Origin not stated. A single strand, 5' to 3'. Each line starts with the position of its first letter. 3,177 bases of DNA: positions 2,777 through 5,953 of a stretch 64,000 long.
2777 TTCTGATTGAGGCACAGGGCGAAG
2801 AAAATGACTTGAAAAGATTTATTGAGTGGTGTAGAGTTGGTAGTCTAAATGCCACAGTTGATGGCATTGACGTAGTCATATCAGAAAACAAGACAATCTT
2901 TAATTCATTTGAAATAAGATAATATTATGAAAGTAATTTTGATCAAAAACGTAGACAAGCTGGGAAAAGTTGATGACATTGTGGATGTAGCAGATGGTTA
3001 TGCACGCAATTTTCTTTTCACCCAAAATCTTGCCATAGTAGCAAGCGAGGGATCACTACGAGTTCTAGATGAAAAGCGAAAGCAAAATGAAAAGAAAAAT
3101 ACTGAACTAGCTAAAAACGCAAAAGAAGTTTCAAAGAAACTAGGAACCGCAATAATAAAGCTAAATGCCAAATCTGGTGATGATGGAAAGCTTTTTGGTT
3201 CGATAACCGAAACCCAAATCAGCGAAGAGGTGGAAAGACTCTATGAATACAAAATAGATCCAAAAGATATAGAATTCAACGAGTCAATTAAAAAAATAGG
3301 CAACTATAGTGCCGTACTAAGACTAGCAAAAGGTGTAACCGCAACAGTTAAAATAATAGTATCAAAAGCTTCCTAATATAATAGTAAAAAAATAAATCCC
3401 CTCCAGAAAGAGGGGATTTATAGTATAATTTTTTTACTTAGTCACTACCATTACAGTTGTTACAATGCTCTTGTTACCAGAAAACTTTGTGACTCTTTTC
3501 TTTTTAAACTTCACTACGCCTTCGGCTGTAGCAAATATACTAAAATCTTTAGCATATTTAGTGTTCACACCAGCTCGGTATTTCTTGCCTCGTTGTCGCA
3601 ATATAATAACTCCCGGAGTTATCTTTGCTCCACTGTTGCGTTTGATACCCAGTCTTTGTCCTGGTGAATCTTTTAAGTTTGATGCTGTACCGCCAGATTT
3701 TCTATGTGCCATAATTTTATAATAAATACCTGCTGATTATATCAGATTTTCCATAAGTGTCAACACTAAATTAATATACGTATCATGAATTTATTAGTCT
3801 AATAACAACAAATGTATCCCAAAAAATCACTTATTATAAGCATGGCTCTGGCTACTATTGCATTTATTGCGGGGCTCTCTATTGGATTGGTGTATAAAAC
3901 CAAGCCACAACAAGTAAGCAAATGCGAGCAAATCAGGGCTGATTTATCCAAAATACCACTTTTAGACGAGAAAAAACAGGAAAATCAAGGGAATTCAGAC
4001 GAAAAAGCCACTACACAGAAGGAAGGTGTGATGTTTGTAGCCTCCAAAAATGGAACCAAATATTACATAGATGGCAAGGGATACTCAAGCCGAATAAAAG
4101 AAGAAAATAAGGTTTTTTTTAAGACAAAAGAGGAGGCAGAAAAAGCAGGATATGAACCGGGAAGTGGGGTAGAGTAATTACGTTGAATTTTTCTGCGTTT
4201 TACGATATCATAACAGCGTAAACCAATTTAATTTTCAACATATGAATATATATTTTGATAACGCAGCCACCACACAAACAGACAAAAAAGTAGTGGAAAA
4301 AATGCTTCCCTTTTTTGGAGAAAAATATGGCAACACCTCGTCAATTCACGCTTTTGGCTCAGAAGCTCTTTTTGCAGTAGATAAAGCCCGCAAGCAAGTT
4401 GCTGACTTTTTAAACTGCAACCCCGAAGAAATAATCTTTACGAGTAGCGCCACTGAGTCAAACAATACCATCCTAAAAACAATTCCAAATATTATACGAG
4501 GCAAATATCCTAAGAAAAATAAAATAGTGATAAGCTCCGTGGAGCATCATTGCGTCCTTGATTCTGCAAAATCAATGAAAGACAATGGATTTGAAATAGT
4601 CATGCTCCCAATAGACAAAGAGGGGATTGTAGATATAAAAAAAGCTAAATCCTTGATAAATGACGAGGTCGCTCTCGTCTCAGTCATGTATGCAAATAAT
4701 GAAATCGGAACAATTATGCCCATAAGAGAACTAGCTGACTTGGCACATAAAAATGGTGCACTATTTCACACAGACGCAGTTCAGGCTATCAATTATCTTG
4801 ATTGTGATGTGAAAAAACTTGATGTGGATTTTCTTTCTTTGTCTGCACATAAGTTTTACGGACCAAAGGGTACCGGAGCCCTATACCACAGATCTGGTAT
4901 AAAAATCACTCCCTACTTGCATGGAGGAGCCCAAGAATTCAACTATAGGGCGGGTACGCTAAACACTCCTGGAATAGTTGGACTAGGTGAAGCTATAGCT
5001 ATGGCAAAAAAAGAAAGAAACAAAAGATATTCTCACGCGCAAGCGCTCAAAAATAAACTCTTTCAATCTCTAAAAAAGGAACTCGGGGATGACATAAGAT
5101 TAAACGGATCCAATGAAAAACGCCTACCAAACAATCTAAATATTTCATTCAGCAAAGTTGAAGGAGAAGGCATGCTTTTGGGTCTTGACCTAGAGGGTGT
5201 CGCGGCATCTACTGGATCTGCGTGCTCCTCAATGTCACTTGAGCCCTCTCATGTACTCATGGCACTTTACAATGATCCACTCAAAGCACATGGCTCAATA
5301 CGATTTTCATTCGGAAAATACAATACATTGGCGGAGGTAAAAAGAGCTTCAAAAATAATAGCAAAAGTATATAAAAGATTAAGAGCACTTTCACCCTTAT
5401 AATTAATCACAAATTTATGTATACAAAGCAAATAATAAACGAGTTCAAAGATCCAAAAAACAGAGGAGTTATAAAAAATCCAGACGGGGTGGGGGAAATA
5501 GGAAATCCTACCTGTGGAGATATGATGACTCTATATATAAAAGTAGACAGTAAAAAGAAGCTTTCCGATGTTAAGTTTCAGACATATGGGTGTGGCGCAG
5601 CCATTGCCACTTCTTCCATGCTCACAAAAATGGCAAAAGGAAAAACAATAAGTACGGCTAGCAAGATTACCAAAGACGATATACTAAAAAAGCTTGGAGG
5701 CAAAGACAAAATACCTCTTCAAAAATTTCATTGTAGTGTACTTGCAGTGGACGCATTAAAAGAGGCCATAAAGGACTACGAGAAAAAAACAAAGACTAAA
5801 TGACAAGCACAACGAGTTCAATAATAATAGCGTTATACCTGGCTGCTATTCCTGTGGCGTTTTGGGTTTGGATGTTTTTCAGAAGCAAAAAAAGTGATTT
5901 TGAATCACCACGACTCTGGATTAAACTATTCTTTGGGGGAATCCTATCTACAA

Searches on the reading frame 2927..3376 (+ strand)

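Call 61: search_protein_families(library=pfam, proteins=[window:2927-3376:+], max_evalue=0.0001)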
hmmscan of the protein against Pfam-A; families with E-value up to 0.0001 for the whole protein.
window:2927-3376:+ (149 aa): 2 families
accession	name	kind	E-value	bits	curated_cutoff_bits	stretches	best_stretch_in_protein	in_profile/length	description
PF03948.19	Ribosomal_L9_C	-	1.3e-21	77.3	23.2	1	64-146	2-85/86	Ribosomal protein L9, C-terminal domain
PF01281.25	Ribosomal_L9_N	-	3.9e-20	71.6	20.7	1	1-45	1-45/47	Ribosomal protein L9, N-terminal domain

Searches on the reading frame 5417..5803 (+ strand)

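Call 61: search_protein_families(library=pfam, proteins=[window:5417-5803:+], max_evalue=0.0001)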
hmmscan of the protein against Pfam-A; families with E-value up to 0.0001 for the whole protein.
window:5417-5803:+ (128 aa): 1 family
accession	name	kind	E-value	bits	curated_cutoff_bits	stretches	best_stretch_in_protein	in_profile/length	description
PF01592.21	NifU_N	-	8e-46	155.7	22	1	1-127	1-126/127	NifU-like N terminal domain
